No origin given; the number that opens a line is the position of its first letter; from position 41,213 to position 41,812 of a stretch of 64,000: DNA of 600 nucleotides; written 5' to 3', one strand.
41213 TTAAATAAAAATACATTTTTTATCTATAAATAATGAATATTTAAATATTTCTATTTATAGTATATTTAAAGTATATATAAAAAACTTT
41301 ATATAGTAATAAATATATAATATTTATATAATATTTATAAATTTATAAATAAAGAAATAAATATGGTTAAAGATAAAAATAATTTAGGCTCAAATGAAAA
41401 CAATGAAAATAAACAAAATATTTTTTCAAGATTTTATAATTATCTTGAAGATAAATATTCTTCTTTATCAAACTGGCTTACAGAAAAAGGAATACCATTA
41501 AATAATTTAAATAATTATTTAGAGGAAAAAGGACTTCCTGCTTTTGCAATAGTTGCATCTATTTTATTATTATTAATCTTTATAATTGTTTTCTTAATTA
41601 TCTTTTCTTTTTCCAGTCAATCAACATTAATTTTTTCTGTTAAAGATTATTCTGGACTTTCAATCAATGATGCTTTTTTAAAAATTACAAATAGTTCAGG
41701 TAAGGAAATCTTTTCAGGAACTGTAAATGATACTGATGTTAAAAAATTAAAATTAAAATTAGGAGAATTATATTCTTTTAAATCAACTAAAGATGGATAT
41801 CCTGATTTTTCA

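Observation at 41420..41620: Shared N-terminal motif (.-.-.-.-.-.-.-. ... K-G-I-P ... TM) in all three giant proteins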

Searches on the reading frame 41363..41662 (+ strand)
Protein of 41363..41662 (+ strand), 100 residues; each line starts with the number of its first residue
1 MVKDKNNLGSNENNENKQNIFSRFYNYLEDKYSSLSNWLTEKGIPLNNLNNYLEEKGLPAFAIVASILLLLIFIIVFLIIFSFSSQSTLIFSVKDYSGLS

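Call 8: search_protein_families(library=pfam, proteins=[window:41363-41662:+], max_evalue=10)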
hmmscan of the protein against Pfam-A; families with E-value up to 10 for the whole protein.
window:41363-41662:+ (100 aa): 5 families
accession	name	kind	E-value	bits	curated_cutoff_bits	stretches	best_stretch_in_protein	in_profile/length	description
PF10281.14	Ish1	-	0.039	14.7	26.6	0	32-45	6-19/37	Putative nuclear envelope organisation protein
PF20990.2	DUF2207_C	-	0.061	13.5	33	1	9-83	95-157/247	Predicted membrane protein (DUF2207) C-terminal domain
PF20237.3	DUF6594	-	0.084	13.2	30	1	30-87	136-198/238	Family of unknown function (DUF6594)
PF25305.1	Ig_PDGFR_d4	-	0.26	11.7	27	1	61-80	116-135/140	Platelet-derived growth factor receptor Ig-like domain 4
PF07811.17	TadE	-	1.1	9.9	22.9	1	61-84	7-30/43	TadE-like protein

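Call 29: search_protein_families(library=ncbifam, proteins=[window:41363-41662:+], max_evalue=1)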
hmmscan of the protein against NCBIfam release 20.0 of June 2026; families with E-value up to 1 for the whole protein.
window:41363-41662:+ (100 aa): 2 families
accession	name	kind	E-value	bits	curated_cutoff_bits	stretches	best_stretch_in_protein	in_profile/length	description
NF033218.1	anchor_AmaP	equivalog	0.00056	19.7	55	1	47-92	35-81/166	alkaline shock response membrane anchor protein AmaP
NF045993.1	MAG0130_MAG3770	subfamily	0.068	13.1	85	1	46-91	7-52/140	MAG0130/MAG3770 family membrane protein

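Call 93: predict_structure(alignment_id=A8)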
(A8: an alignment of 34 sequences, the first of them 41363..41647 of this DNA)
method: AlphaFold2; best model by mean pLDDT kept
length: 95 residues; sequences in the alignment: 34
mean_pLDDT: 82.8   pTM: 0.51
mean pLDDT of the five models: 82.8, 81.1, 80.4, 80.0, 79.5
residues with pLDDT >= 90: 34; 70-90: 42; 50-70: 19; < 50: 0
segments of 3 or more residues with pLDDT < 50: none
pLDDT, mean of each block of 10 residues (from residue 1): 61 67 89 89 87 91 90 96 78 76
secondary structure, 60 per line:
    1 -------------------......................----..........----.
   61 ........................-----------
elements in order: H20-41 H46-55 H60-84

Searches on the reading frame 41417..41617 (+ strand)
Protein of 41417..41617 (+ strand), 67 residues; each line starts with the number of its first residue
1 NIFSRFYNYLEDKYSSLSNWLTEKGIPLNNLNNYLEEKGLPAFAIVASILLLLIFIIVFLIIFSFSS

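Call 11: find_homologous_proteins(query=A1, max_evalue=0.01)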
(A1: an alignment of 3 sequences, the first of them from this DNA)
Query A1 (3 sequences) (67 aa, profile of the alignment): 2 proteins with E <= 0.01 among 133 candidates.
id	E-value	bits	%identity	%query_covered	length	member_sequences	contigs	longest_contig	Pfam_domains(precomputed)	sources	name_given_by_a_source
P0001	6.8e-21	92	30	90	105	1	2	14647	-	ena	-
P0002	1.4e-7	49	-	-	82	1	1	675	-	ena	-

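Call 19: find_encoding_contigs(protein=P0002, flank=10000)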
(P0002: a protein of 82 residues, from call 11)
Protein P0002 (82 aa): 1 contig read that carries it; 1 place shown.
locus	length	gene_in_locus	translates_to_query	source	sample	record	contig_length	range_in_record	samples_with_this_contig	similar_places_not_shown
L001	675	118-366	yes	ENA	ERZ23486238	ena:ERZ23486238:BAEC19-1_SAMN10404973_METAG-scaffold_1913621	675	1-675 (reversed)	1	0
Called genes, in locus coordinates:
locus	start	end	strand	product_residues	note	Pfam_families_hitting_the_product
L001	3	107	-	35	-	?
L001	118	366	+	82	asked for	-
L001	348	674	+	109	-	?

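Call 20: find_encoding_contigs(protein=P0001, flank=10000)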
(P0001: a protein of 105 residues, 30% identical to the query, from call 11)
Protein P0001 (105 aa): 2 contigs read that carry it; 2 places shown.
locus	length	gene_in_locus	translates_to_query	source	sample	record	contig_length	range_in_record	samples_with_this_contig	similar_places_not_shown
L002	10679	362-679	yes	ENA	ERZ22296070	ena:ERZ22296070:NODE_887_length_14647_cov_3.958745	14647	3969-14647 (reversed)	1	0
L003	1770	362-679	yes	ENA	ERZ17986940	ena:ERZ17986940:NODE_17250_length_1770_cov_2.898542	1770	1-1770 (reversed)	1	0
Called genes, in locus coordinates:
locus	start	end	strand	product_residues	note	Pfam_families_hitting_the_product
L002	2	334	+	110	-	?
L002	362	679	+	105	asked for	-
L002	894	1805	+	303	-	-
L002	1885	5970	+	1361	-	-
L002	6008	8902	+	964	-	-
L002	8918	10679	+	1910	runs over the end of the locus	?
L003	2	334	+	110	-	?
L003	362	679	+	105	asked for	-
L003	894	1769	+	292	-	?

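Call 25: search_protein_representatives(alignment_id=A2)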
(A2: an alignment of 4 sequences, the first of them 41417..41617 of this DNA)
Query: 4 sequences, 67 profile positions. Proteins with E-value up to 0.001 (for the whole library): 985; up to 1e-10: 291; up to 1e-30: 0. The best 150 are listed.
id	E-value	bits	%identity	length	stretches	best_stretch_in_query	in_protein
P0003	1.1e-26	108.8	-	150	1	1-62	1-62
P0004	4.8e-23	97.2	-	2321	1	1-63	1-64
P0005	2.4e-22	95.0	-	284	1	1-64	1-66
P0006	8.4e-22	93.3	-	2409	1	1-66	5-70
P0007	1.7e-21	92.3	-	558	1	1-67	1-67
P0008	2.4e-21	91.8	-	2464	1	1-65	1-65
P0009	3.0e-20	88.3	-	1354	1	1-67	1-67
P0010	6.6e-20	87.2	-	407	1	1-64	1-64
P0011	2.6e-19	85.3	-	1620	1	1-62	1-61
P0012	3.8e-19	84.7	-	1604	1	3-64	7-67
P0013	5.3e-19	84.3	-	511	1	1-62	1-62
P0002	7.4e-19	83.8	-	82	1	10-67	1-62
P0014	1.5e-18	82.8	-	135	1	3-64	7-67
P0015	5.3e-18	81.1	-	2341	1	1-65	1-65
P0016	8.5e-18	80.4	-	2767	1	1-62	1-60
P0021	2.9e-16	75.5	-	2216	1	2-64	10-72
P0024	9.9e-16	73.8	-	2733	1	1-61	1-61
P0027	1.4e-15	73.4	-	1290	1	2-61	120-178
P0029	1.6e-15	73.1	-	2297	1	3-63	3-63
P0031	1.8e-15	73.0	-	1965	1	1-59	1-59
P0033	2.2e-15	72.7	-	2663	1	1-60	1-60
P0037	2.7e-15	72.4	-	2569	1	3-63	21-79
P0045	2.1e-14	69.5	-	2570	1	1-62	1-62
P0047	3.1e-14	69.0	-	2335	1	3-65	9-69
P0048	3.4e-14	68.9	-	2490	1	3-62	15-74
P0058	1.1e-13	67.3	-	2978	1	1-65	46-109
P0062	1.3e-13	67.1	-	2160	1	1-62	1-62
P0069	1.8e-13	66.5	-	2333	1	3-63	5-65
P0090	5.4e-13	65.0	-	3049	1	4-63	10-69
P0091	5.7e-13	65.0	-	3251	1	1-56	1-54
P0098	7.8e-13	64.5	-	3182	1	2-63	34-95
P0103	9.8e-13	64.2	-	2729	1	3-64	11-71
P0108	1.2e-12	64.0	-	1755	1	3-63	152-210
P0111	1.3e-12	63.8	-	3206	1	3-61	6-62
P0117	1.8e-12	63.4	-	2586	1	3-58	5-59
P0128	2.5e-12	62.9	-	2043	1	1-58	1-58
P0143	3.4e-12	62.5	-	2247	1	3-62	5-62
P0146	3.8e-12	62.3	-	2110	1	3-62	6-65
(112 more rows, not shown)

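Call 29: search_protein_families(library=ncbifam, proteins=[P0021, P0031, P0146], max_evalue=1)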
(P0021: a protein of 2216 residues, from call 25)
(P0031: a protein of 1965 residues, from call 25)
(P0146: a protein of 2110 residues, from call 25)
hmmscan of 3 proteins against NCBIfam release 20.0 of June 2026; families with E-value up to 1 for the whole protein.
P0021 (2216 aa): 1 family
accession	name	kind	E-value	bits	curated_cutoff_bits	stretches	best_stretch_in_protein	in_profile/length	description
TIGR03931.1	T7SS_Rv3446c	hypoth_equivalog_domain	0.27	11.5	47.6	0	1867-1962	54-149/194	type VII secretion-associated protein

P0031 (1965 aa): 0 families

P0146 (2110 aa): 0 families

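Call 30: search_protein_families(library=pfam, proteins=[P0021, P0031, P0146, P0091], max_evalue=0.1)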
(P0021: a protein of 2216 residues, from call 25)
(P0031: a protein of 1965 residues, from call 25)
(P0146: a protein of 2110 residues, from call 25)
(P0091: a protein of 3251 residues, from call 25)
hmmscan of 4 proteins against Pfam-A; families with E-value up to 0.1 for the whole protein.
P0021 (2216 aa): 1 family
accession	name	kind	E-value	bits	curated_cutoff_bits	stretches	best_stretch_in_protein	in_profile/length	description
PF13620.12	CarboxypepD_reg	-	1.8e-05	25.4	32.3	1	385-447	5-64/82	Carboxypeptidase regulatory-like domain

P0031 (1965 aa): 8 families
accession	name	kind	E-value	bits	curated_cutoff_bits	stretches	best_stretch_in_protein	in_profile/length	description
PF13620.12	CarboxypepD_reg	-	8.4e-14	52.1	32.3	3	374-442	6-76/82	Carboxypeptidase regulatory-like domain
PF17802.7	SpaA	-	1.6e-08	35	23.1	1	467-525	13-76/91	Prealbumin-like fold domain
PF11974.14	bMG3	-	8.7e-08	32.5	34.9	0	71-115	14-59/103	Bacterial alpha-2-macroglobulin MG3 domain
PF17210.9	SdrD_B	-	1.4e-07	32.2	29.7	2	468-515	22-70/112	SdrD B-like domain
PF24025.1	Ig_DR_A0283-like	-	2.3e-05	25.1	27.1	1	455-514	8-67/102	DR_A0283-like, Ig-like domain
PF13715.12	CarbopepD_reg_2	-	6.3e-05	23.4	32.2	0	374-442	5-69/88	CarboxypepD_reg-like domain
PF10670.15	DUF4198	-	0.041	14.4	34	0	382-425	159-207/209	Domain of unknown function (DUF4198)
PF14686.12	fn3_3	-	0.071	13.3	24.4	0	483-532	26-74/75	Polysaccharide lyase family 4, domain II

P0146 (2110 aa): 12 families
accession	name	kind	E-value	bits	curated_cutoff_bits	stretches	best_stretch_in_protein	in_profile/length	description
PF13620.12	CarboxypepD_reg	-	1.3e-16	61.1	32.3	3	75-145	7-79/82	Carboxypeptidase regulatory-like domain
PF17802.7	SpaA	-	2.5e-08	34.4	23.1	1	420-483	7-65/91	Prealbumin-like fold domain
PF11974.14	bMG3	-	6.9e-08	32.8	34.9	0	331-380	19-63/103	Bacterial alpha-2-macroglobulin MG3 domain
PF17210.9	SdrD_B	-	5.9e-05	23.7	29.7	0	244-301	18-72/112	SdrD B-like domain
PF13517.12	FG-GAP_3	-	0.00036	21.5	26.9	1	1971-2048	1-60/61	FG-GAP-like repeat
PF24025.1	Ig_DR_A0283-like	-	0.0008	20.1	27.1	1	330-411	11-89/102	DR_A0283-like, Ig-like domain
PF02369.22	Big_1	-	0.0047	17.4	34.9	0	233-282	16-65/93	Bacterial Ig-like domain (group 1)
PF01105.29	EMP24_GP25L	-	0.007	16.9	25.9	1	219-291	10-77/182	emp24/gp25L/p24 family/GOLD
PF23192.1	NOMO_12th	-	0.014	16.5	27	0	405-434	11-40/98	NOMO C-terminal transthyretin-like domain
PF01839.29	FG-GAP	-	0.014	15.7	22.1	1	1782-1807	8-27/37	FG-GAP repeat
PF25292.1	Beta-prop_CGLA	-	0.023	14.6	26.8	0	2024-2054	24-54/316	Lambda-carrageenase beta-propeller domain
PF16743.10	PliI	-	0.028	14.5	27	0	1777-1798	60-81/123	Periplasmic lysozyme inhibitor of I-type lysozyme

P0091 (3251 aa): 10 families
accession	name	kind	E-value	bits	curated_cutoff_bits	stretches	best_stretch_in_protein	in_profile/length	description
PF13620.12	CarboxypepD_reg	-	9.7e-11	42.3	32.3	1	70-135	2-69/82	Carboxypeptidase regulatory-like domain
PF00041.27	fn3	-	4.6e-06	27.2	25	1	2024-2105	5-83/84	Fibronectin type III domain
PF07495.19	Y_Y_Y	-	0.00014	22.1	26.6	0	1975-1995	31-51/65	Y_Y_Y domain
PF02369.22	Big_1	-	0.00015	22.2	34.9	1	434-479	18-64/93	Bacterial Ig-like domain (group 1)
PF11974.14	bMG3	-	0.0002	21.7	34.9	0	958-1009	11-62/103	Bacterial alpha-2-macroglobulin MG3 domain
PF16383.10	DUF4992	-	0.0015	18.7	29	0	1926-1957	52-83/183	Domain of unknown function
PF17802.7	SpaA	-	0.0084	16.7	23.1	0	443-487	10-55/91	Prealbumin-like fold domain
PF17789.7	MG4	-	0.015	16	24.7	0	437-483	18-62/95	Macroglobulin domain MG4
PF13629.12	T2SS-T3SS_pil_N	-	0.026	14.7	23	1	1845-1911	3-70/72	Pilus formation protein N terminal region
PF22073.2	Cep192_D4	-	0.096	13.3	35.5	0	1173-1272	13-95/112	Cep192 domain 4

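Call 61: list_cluster_members(proteins=[P0016, P0037, P0047, P0069, P0111, P0117, P0143, P0058, P0098, P0024])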
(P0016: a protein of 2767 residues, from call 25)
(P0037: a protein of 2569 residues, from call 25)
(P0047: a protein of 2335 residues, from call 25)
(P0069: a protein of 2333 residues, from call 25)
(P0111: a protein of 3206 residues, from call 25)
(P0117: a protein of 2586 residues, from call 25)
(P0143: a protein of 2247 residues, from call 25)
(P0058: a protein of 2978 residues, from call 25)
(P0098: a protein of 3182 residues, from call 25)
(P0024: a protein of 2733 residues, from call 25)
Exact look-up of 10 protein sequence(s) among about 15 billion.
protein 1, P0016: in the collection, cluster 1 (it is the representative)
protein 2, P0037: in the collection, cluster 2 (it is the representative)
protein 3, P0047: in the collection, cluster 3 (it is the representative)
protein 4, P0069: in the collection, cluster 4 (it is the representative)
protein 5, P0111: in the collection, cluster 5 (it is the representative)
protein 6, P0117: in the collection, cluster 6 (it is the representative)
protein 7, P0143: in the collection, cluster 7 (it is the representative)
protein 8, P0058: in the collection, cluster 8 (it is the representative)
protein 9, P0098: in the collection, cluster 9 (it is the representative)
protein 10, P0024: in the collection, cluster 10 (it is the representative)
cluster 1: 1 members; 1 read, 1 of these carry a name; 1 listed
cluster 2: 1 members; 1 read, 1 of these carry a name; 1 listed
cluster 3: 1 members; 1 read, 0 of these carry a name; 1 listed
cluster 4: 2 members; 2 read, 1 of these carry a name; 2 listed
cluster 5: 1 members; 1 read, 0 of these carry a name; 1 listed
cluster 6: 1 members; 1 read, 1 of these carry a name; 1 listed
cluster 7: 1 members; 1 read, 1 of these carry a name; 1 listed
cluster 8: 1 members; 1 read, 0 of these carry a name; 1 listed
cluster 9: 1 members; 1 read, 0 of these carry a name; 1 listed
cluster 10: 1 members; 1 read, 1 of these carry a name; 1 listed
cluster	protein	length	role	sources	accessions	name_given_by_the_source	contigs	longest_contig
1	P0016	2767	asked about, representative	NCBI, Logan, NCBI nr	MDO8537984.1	MAG: carboxypeptidase-like regulatory domain-containing protein [archaeon] | carboxypeptidase-like regulatory domain-containing protein [archaeon]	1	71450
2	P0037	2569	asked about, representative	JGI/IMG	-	hypothetical protein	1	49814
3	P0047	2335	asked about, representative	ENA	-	-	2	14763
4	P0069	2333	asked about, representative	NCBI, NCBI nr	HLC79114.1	MAG TPA: hypothetical protein VJG83_01670 [archaeon] | hypothetical protein [archaeon]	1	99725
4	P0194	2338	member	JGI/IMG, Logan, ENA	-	-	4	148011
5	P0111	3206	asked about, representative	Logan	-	-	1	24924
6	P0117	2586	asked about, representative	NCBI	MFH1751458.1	MAG: carboxypeptidase-like regulatory domain-containing protein [archaeon]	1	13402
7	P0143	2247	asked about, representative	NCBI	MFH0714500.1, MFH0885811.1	MAG: carboxypeptidase-like regulatory domain-containing protein, partial [Candidatus ...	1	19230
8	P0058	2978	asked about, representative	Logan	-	-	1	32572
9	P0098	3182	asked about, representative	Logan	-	-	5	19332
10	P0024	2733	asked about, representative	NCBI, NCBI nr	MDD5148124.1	MAG: carboxypeptidase-like regulatory domain-containing protein [Candidatus ainarchaeum ... | carboxypeptidase-like regulatory domain-containing protein [Candidatus ainarchaeum sp.]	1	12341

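Call 98: find_related_loci(query=A9, collection=metagenome_contigs, flank=8000)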
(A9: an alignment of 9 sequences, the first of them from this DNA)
Query A9 (63 aa) in metagenome_contigs; peptide patterns used: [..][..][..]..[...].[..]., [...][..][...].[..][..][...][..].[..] (x = any residue, [..] = any of these).
553 stretches matched a pattern; 19 encode a relative of the query (tblastn E <= 1e-3); 19 distinct loci.
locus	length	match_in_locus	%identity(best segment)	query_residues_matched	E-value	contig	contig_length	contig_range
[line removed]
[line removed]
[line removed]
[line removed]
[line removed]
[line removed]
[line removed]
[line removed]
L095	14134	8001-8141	57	1-47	1e-16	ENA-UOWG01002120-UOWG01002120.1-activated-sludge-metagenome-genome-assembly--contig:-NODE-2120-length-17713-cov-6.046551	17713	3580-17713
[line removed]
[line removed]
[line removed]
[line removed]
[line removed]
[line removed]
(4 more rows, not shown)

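Call 100: list_cluster_members(proteins=[P0027, P0108, P0029, P0033, P0045, P0048, P0062, P0090, P0128, P0103])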
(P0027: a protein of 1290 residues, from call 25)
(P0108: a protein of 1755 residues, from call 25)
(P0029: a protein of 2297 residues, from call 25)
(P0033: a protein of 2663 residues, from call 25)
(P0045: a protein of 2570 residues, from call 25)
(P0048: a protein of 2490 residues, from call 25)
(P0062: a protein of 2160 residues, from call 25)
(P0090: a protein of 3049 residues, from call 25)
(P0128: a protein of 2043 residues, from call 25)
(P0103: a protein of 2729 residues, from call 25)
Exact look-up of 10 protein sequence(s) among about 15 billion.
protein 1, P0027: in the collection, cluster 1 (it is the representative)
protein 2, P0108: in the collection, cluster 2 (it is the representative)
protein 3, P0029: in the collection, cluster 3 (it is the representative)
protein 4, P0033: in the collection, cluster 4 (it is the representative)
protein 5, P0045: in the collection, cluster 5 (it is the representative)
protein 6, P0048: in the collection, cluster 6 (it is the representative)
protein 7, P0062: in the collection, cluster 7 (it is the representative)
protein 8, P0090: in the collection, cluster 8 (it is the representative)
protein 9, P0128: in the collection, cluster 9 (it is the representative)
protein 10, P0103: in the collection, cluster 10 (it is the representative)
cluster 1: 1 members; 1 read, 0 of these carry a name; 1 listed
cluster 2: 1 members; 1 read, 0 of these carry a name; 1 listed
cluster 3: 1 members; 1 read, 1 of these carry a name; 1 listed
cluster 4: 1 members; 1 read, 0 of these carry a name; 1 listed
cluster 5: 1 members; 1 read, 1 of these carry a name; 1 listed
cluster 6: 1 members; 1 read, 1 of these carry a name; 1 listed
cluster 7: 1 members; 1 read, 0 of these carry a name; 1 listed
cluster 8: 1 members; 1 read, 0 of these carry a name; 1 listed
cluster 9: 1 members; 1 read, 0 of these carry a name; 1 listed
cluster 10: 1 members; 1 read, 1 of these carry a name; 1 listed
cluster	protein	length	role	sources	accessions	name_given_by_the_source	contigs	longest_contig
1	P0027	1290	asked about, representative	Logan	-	-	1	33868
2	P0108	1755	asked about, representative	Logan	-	-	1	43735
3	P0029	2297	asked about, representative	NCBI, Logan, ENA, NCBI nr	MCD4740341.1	hypothetical protein K8R43_04065 [archaeon] | hypothetical protein [archaeon]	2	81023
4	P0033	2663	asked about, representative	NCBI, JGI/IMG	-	-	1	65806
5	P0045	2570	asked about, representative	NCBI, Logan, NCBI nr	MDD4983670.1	MAG: carboxypeptidase-like regulatory domain-containing protein [Candidatus ainarchaeum ... | carboxypeptidase-like regulatory domain-containing protein [Candidatus ainarchaeum sp.]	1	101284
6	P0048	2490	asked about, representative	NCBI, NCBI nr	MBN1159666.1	MAG: hypothetical protein JXA43_00320 [Candidatus Diapherotrites archaeon] | hypothetical protein [Candidatus Diapherotrites archaeon]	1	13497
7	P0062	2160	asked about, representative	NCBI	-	-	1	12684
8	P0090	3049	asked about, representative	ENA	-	-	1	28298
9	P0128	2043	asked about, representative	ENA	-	-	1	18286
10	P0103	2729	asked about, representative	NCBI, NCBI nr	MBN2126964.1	MAG: carboxypeptidase regulatory-like domain-containing protein [Candidatus ... | carboxypeptidase regulatory-like domain-containing protein [Candidatus Diapherotrites ...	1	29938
